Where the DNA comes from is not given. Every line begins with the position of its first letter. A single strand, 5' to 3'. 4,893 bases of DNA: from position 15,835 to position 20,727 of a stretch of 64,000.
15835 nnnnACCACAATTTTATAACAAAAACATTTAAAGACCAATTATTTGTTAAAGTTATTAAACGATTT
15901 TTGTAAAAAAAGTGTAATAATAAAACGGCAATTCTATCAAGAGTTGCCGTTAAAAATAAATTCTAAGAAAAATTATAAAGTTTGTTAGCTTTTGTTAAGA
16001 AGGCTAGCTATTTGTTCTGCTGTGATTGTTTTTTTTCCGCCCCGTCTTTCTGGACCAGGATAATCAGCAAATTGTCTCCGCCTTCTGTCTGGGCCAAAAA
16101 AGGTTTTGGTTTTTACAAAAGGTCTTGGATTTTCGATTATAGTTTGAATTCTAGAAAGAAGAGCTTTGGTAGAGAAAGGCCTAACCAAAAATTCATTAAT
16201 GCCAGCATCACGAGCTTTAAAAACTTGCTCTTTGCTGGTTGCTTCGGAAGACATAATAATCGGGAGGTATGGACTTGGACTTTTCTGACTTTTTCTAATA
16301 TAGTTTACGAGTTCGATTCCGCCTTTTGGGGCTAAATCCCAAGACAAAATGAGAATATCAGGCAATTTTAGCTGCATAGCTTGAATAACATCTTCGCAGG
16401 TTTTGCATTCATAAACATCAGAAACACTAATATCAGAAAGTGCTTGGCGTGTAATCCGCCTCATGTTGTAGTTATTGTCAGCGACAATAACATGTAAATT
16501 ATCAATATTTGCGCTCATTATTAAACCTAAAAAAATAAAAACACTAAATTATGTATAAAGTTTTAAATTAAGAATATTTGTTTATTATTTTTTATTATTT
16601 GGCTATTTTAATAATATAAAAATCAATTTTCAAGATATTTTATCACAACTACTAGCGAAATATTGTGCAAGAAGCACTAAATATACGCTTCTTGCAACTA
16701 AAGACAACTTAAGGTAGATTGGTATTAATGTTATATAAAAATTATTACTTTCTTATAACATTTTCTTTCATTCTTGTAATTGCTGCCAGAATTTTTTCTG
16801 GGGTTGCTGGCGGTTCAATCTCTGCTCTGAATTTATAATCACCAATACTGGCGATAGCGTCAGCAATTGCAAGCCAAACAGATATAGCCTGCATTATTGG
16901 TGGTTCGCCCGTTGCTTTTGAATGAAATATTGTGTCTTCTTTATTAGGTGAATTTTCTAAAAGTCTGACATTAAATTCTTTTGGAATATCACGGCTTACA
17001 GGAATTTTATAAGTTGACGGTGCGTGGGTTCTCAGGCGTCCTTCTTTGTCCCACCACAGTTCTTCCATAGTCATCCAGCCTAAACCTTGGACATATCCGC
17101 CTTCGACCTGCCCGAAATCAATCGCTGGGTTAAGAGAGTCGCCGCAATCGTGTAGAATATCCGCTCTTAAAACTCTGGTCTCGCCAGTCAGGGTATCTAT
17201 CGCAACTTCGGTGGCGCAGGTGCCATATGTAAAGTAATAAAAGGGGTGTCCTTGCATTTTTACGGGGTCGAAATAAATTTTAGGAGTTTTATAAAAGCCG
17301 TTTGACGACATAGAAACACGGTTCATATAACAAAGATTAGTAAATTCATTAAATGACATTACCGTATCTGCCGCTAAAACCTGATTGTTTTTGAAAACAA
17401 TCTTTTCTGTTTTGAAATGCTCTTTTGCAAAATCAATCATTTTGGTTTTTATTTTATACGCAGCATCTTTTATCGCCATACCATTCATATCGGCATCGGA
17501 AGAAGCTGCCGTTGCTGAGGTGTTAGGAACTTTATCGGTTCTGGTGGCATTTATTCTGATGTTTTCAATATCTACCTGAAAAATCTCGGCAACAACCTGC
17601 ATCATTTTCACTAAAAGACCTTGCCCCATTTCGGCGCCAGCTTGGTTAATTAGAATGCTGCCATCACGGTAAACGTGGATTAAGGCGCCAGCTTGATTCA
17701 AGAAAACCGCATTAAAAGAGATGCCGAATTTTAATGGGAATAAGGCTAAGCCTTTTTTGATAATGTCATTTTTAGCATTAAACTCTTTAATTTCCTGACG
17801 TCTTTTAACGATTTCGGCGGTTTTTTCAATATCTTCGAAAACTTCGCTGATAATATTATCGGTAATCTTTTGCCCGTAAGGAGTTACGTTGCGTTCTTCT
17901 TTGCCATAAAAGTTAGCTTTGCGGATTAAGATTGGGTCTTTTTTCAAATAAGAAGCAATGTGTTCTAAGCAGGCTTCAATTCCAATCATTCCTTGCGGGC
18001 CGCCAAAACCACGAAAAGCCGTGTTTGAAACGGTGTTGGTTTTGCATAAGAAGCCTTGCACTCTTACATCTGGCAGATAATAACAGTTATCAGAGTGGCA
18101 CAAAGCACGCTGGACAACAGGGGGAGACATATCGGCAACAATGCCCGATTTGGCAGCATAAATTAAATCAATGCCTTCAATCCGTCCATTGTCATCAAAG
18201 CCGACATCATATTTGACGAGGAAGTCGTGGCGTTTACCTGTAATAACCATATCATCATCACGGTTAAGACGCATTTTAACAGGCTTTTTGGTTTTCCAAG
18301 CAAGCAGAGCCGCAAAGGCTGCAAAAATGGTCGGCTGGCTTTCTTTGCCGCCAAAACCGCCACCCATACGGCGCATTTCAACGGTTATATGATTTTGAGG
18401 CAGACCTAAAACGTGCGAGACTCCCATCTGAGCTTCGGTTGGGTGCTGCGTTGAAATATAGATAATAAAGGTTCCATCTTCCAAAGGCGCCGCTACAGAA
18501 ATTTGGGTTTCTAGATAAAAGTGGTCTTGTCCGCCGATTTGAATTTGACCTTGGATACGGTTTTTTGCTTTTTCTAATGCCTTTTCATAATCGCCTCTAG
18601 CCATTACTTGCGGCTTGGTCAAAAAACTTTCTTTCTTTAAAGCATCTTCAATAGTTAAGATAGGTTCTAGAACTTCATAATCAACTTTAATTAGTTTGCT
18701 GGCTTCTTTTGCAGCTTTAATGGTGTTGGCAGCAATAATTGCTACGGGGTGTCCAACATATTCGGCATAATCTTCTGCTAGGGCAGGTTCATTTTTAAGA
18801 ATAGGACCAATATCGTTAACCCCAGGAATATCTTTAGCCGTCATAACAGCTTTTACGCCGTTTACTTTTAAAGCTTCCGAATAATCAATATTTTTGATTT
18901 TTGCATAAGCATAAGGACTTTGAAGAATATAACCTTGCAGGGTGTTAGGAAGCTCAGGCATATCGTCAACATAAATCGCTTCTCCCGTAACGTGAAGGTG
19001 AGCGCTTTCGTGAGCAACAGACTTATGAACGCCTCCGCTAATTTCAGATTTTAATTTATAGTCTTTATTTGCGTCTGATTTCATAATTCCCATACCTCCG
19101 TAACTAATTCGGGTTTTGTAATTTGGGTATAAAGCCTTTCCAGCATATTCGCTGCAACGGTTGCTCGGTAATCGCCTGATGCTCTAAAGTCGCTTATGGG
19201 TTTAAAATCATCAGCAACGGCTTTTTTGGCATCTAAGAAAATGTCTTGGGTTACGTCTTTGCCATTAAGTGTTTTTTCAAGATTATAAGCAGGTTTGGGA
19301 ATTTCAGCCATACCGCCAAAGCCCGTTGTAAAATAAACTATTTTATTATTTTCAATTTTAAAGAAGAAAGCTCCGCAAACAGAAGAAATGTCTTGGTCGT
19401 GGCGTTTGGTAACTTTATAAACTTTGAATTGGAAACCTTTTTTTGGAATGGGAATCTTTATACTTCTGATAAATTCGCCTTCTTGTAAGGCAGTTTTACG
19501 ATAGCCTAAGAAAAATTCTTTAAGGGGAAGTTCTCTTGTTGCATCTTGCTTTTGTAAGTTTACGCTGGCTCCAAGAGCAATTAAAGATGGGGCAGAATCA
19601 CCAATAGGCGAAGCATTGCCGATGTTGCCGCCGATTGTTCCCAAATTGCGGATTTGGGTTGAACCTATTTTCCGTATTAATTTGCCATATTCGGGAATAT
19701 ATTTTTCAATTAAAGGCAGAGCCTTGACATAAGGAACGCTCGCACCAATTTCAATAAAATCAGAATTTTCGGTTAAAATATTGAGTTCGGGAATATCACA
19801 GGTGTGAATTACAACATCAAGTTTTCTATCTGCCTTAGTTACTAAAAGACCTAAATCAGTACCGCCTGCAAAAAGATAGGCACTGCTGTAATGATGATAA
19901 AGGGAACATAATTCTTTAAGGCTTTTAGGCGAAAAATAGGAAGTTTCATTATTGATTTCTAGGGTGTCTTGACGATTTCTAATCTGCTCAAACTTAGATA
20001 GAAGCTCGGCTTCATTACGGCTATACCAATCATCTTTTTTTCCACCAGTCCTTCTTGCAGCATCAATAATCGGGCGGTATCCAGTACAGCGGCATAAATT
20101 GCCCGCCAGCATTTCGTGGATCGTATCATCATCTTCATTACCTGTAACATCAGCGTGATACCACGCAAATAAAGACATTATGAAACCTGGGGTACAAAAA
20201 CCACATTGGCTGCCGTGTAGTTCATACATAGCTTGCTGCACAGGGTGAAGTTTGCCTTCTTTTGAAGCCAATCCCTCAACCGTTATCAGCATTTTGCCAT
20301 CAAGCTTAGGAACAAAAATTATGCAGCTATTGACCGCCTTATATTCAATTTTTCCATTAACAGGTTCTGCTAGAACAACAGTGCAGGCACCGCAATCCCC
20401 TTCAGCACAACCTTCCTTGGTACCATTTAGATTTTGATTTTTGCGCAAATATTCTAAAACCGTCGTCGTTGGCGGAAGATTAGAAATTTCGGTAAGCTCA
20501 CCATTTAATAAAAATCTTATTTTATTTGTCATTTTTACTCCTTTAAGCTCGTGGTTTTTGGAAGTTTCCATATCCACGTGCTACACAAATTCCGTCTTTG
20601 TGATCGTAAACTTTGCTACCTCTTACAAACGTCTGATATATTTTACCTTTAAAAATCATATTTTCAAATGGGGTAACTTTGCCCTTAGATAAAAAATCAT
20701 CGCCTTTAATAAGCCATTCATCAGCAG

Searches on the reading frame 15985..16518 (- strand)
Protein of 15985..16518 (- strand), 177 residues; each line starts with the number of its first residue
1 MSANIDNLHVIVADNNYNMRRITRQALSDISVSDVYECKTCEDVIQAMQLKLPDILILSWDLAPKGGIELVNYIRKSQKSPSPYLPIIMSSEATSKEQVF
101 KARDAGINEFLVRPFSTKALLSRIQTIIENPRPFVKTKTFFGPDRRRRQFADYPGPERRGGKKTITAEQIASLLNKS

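Call 33: search_protein_families(library=pfam, max_evalue=0.00001, proteins=[window:15985-16518:-])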
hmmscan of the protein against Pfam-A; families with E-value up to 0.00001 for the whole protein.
window:15985-16518:- (177 aa): 1 family
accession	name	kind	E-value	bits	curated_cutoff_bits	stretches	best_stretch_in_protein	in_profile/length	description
PF00072.30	Response_reg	-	3.6e-15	56.5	30.2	1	10-125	1-111/111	Response regulator receiver domain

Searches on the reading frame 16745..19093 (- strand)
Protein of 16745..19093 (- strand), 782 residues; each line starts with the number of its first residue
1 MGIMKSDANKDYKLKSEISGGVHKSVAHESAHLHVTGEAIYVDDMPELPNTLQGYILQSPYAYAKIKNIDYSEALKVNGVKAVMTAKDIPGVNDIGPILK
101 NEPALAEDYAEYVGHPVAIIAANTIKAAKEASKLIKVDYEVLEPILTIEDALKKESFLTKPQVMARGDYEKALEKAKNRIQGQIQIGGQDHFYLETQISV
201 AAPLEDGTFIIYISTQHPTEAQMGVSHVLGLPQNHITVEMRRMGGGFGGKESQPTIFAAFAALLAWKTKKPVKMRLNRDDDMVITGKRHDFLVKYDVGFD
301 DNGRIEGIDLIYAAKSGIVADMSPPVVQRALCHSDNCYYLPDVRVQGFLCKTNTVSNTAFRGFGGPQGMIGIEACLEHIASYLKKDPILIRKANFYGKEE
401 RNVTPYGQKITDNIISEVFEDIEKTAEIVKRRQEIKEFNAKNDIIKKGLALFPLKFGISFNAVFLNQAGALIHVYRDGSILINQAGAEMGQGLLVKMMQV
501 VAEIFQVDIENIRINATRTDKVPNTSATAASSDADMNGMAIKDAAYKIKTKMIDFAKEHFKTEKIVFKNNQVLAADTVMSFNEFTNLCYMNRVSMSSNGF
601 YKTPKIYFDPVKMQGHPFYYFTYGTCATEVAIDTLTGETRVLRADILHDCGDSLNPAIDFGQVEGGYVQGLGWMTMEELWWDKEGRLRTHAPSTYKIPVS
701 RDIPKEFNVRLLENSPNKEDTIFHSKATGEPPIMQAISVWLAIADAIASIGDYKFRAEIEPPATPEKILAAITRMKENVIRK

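Call 4: search_protein_families(library=pfam, proteins=[window:16745-19093:-])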
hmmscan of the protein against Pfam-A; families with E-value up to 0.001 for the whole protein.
window:16745-19093:- (782 aa): 3 families
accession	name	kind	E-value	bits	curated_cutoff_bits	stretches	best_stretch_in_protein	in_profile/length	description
PF20256.3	MoCoBD_2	-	5e-91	305.6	27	1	423-704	3-283/283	Molybdopterin cofactor-binding domain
PF02738.23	MoCoBD_1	-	9.3e-84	280.8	27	1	164-395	13-244/244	Molybdopterin cofactor-binding domain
PF01315.27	Ald_Xan_dh_C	-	2.3e-29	102.4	31.3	1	36-142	1-109/110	Aldehyde oxidase and xanthine dehydrogenase, a/b hammerhead domain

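Call 5: search_protein_families(library=ncbifam, proteins=[window:16745-19093:-])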
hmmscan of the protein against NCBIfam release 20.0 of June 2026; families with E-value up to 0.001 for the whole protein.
window:16745-19093:- (782 aa): 13 families
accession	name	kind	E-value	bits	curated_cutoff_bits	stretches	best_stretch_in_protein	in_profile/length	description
TIGR02965.1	xanthine_xdhB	equivalog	0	1148.3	849.5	1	22-776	1-758/758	xanthine dehydrogenase molybdopterin binding subunit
TIGR02969.1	mam_aldehyde_ox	subfamily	2.5e-165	552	1912.3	1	21-772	575-1307/1330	aldehyde oxidase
TIGR03196.1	pucD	equivalog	2.4e-99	333.7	783.65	1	33-747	14-740/763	xanthine dehydrogenase subunit D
NF043082.1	XdhA_XDHase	equivalog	9.7e-98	328.2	780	1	24-749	3-732/758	xanthine dehydrogenase subunit XdhA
NF007426.0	PRK09970.1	equivalog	2.5e-95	320.2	916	1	23-747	7-733/761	xanthine dehydrogenase molybdenum-binding subunit XdhA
TIGR03311.1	Se_dep_XDH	equivalog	2.7e-94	316.9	830.45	2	14-560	154-686/848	selenium-dependent xanthine dehydrogenase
NF045668.1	pterin_aldehy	equivalog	1.1e-84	285.2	1100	1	24-772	177-904/905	molybdopterin-dependent aldehyde oxidoreductase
NF041018.1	glyceraldDH_alpha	equivalog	5.3e-84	283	790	1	23-768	4-740/741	glyceraldehyde dehydrogenase subunit alpha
TIGR03194.1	4hydrxCoA_A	equivalog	4.8e-83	279.9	994.55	1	34-769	9-743/746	4-hydroxybenzoyl-CoA reductase subunit alpha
NF040766.1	CODH_aero_grp5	exception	2.1e-71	241.2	950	2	26-563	9-564/785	aerobic carbon-monoxide dehydrogenase large subunit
NF041671.1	peri_hyde_PaoC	equivalog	2e-61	208.3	1180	1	24-756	20-718/735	aldehyde oxidoreductase molybdenum-binding subunit PaoC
TIGR03313.1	Se_sel_red_Mo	hypoth_equivalog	4.3e-56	190.2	1101.9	2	167-771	362-948/951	molybdopterin-dependent oxidoreductase Mo/Fe-S-binding subunit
TIGR02416.1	CO_dehy_Mo_lg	equivalog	4e-45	154.2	991.15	1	35-751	6-754/770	aerobic carbon-monoxide dehydrogenase large subunit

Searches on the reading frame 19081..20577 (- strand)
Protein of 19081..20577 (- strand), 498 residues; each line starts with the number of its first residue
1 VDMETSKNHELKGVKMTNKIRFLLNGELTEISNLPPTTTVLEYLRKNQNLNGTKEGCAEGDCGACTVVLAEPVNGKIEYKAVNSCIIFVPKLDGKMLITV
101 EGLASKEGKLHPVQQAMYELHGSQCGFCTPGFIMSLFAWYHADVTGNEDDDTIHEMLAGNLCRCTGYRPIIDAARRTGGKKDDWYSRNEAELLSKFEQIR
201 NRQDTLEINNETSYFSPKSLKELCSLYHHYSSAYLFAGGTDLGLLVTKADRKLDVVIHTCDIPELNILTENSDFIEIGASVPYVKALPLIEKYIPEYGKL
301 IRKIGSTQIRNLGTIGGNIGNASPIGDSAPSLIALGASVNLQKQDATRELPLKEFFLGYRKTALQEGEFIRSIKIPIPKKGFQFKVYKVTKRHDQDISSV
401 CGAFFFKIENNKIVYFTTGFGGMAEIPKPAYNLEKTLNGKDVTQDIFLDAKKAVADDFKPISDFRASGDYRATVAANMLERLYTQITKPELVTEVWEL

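Call 4: search_protein_families(library=pfam, proteins=[window:19081-20577:-])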
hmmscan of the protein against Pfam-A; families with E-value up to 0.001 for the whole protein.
window:19081-20577:- (498 aa): 4 families
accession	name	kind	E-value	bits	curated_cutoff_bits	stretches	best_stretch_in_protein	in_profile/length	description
PF00941.27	FAD_binding_5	-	3.2e-49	167.5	27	1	212-377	3-169/170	FAD binding domain in molybdopterin dehydrogenase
PF01799.25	Fer2_2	-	5.8e-29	100.5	30.3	1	99-174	1-74/75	[2Fe-2S] binding domain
PF03450.22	CO_deh_flav_C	-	8.3e-23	80.9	25.5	1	386-485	2-101/102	CO dehydrogenase flavoprotein C-terminal domain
PF00111.32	Fer2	-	1.9e-06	28.2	21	1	24-87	3-74/77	2Fe-2S iron-sulfur cluster binding domain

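Call 5: search_protein_families(library=ncbifam, proteins=[window:19081-20577:-])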
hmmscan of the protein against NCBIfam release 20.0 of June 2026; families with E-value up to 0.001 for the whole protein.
window:19081-20577:- (498 aa): 16 families
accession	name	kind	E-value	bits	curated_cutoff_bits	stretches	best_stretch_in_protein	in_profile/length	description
TIGR02963.1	xanthine_xdhA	equivalog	3.7e-173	576.5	467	1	20-485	1-467/468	xanthine dehydrogenase small subunit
TIGR02969.1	mam_aldehyde_ox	subfamily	2.6e-54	184.2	1912.3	2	20-189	3-171/1330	aldehyde oxidase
NF043083.1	XdhB_XDHase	equivalog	1.4e-47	162.2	310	1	213-487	6-284/289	xanthine dehydrogenase subunit XdhB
NF007427.0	PRK09971.1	equivalog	9e-41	140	287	1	213-485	6-282/292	xanthine dehydrogenase FAD-binding subunit XdhB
NF041019.1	glyceraldDH_beta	equivalog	3.9e-40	137.8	350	1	211-481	5-275/280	glyceraldehyde dehydrogenase subunit beta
NF043084.2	XdhC_XDHase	equivalog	1.8e-38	131.4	217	1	19-176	2-148/151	xanthine dehydrogenase subunit XdhC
NF041020.1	glyceraldDH_gamma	equivalog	4.5e-37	127.2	290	1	18-177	11-158/164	glyceraldehyde dehydrogenase subunit gamma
TIGR03198.1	pucE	equivalog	1.6e-34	118.5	254.3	1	19-176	3-147/151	xanthine dehydrogenase subunit E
TIGR03193.1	4hydroxCoAred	equivalog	4.2e-33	114.3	257.8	1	34-173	15-143/148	4-hydroxybenzoyl-CoA reductase subunit gamma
TIGR03311.1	Se_dep_XDH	equivalog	6.4e-31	107.2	830.45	1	22-178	3-144/848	selenium-dependent xanthine dehydrogenase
NF045668.1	pterin_aldehy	equivalog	1.7e-30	105.9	1100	1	35-174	17-148/905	molybdopterin-dependent aldehyde oxidoreductase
NF007387.0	PRK09908.1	equivalog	9.1e-30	103.2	212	1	17-175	6-153/159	xanthine dehydrogenase iron sulfur-binding subunit XdhC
NF008514.0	PRK11433.1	equivalog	6.8e-29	100.9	322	1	14-180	47-216/218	aldehyde dehydrogenase iron-sulfur subunit PaoA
TIGR03199.1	pucC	equivalog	1.2e-17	64.1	306.05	1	217-478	1-261/264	xanthine dehydrogenase subunit C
TIGR03195.1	4hydrxCoA_B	equivalog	3e-16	59.4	404.55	2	325-486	158-319/321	4-hydroxybenzoyl-CoA reductase subunit beta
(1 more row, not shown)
